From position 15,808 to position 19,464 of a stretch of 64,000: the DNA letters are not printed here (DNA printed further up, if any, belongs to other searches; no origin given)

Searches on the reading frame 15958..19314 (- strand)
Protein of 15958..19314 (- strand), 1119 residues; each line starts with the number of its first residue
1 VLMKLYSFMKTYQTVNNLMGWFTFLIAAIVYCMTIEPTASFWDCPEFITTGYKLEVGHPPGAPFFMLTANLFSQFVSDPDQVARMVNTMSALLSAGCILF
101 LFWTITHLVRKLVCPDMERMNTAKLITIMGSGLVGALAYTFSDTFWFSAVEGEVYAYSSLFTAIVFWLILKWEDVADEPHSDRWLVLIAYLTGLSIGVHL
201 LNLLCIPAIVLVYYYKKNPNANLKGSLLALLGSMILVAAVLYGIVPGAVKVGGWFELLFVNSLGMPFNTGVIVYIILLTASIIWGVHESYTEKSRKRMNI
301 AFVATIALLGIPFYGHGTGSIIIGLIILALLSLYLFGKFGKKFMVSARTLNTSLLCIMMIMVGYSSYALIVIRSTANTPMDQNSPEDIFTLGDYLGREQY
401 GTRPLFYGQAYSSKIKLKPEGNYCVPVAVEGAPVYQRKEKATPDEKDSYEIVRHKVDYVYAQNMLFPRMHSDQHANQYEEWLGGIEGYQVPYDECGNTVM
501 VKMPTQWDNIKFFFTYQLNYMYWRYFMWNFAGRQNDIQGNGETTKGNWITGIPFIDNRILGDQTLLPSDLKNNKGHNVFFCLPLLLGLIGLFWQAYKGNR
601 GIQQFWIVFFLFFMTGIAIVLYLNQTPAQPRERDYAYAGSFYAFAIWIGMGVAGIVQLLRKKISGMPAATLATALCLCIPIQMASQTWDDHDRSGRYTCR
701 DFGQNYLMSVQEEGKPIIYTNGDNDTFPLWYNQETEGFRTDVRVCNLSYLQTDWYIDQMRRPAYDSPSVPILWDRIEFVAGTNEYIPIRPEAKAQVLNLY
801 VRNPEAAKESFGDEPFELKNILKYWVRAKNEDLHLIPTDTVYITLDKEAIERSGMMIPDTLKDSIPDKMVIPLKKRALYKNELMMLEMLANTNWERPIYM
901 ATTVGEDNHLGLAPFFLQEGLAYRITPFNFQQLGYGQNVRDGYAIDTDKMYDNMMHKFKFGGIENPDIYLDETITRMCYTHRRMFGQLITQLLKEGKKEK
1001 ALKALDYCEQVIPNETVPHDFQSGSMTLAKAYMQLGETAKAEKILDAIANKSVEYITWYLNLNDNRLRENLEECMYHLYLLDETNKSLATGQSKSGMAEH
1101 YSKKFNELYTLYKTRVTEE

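Call 79: search_protein_families(library=pfam, proteins=[window:15958-19314:-], max_evalue=0.1)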
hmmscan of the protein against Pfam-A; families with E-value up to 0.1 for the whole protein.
window:15958-19314:- (1119 aa): 3 families
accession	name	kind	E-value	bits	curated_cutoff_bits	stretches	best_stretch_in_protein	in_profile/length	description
PF11028.14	TMEM260-like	-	6.1e-80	267.6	24.2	1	43-220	1-177/179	Protein O-mannosyl-transferase TMEM260-like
PF14559.12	TPR_19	-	0.0012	19.6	25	1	1025-1051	28-54/68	Tetratricopeptide repeat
PF13428.12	TPR_14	-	0.024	15.8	23.5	0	1027-1060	6-39/44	Tetratricopeptide repeat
